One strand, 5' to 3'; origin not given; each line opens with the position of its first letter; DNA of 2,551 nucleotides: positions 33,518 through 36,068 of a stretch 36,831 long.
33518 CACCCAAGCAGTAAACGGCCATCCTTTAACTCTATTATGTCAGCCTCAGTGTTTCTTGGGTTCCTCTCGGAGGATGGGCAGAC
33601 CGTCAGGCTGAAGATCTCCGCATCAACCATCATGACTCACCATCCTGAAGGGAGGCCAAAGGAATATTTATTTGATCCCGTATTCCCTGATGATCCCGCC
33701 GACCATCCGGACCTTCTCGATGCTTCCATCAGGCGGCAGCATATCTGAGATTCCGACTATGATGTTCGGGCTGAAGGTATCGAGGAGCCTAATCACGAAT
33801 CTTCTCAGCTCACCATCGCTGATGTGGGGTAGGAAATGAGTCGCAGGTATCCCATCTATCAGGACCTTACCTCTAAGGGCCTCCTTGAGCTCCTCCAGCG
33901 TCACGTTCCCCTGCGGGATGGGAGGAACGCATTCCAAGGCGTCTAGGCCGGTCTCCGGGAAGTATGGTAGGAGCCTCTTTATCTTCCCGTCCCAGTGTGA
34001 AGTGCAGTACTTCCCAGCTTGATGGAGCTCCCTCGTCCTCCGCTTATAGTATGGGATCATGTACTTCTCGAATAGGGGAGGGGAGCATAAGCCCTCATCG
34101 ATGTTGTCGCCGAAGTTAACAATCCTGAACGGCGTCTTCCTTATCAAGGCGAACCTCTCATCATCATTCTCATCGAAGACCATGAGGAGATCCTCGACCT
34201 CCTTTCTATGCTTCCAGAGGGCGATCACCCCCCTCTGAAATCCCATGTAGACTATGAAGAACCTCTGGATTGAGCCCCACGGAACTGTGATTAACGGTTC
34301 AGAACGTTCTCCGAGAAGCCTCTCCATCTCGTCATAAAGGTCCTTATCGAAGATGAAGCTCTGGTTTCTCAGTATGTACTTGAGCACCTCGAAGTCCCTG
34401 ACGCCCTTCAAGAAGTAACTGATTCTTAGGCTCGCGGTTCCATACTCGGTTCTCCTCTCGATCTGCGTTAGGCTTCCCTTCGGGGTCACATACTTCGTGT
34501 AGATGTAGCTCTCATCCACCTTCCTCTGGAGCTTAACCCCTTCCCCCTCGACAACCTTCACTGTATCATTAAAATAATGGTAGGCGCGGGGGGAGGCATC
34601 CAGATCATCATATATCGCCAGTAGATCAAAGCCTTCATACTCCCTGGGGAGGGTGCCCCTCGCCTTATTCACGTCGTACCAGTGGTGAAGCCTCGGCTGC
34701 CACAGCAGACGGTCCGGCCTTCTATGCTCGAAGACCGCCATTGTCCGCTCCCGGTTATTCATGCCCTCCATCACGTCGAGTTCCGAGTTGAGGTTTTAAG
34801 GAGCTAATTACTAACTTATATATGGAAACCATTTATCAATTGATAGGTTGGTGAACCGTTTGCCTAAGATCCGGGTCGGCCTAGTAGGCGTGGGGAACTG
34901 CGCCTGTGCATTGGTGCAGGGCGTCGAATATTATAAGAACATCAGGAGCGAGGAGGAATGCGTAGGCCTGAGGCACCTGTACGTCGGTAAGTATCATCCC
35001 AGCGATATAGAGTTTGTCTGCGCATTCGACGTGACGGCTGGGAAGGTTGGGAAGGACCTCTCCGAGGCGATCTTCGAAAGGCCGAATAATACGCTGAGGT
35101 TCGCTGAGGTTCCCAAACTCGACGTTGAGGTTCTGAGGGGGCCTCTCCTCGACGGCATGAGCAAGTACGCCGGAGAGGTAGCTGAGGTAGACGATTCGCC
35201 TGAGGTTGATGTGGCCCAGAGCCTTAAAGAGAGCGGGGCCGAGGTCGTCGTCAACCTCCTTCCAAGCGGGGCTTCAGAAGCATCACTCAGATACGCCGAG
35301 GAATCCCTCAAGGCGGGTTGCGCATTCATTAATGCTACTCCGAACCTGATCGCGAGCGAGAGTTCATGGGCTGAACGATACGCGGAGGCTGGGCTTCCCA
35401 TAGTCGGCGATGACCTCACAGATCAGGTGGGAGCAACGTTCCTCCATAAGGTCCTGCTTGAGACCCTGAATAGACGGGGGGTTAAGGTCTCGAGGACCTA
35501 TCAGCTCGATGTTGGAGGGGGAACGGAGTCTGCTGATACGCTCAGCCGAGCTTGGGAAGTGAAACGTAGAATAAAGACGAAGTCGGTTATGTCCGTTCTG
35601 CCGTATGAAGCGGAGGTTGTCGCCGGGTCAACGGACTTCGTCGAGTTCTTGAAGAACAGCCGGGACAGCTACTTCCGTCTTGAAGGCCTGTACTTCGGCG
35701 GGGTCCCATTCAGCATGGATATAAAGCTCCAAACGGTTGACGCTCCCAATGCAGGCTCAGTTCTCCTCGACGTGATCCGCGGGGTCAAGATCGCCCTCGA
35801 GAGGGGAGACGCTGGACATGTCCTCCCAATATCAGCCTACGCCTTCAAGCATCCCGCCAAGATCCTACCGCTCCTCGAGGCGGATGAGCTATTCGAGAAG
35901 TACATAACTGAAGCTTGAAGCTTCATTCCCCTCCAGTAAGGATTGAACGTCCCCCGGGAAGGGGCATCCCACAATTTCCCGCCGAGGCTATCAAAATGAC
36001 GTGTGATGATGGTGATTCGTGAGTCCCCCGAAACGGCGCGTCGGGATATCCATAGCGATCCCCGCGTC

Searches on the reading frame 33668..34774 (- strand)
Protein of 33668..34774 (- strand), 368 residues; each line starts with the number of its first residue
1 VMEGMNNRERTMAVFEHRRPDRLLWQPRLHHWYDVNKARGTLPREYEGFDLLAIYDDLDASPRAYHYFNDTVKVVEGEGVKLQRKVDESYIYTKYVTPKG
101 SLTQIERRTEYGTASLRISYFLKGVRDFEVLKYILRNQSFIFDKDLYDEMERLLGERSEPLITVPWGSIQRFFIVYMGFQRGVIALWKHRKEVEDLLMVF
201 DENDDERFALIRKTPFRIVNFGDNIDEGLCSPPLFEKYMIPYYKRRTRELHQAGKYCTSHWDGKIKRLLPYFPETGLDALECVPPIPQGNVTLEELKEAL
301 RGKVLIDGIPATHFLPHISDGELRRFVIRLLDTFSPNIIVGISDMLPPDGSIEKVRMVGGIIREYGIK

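Call 3: search_protein_families(library=pfam, proteins=[window:33668-34774:-], max_evalue=0.1)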
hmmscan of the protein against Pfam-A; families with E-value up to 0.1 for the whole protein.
window:33668-34774:- (368 aa): 1 family
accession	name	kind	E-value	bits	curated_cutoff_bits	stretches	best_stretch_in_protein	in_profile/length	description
PF01208.23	URO-D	-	3.2e-05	23.6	23.9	1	218-364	201-345/346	Uroporphyrinogen decarboxylase (URO-D)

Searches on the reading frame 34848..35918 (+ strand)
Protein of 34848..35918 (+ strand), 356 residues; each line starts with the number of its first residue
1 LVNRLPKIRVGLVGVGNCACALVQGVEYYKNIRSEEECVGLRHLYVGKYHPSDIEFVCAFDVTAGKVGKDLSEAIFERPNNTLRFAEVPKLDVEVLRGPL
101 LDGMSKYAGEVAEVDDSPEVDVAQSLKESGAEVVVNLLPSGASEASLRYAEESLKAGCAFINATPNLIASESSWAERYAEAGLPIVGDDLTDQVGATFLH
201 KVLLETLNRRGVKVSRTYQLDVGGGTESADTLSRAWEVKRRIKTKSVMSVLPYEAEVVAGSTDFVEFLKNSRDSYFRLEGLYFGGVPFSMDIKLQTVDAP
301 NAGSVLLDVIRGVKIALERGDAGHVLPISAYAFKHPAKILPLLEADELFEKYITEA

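Call 18: search_protein_families(library=pfam, proteins=[window:34848-35918:+], max_evalue=0.00001)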
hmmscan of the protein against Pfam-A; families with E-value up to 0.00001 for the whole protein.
window:34848-35918:+ (356 aa): 1 family
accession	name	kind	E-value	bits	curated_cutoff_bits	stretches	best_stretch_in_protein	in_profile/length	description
PF01658.22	Inos-1-P_synth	-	1.2e-18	67.7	27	1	195-298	1-106/107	Myo-inositol-1-phosphate synthase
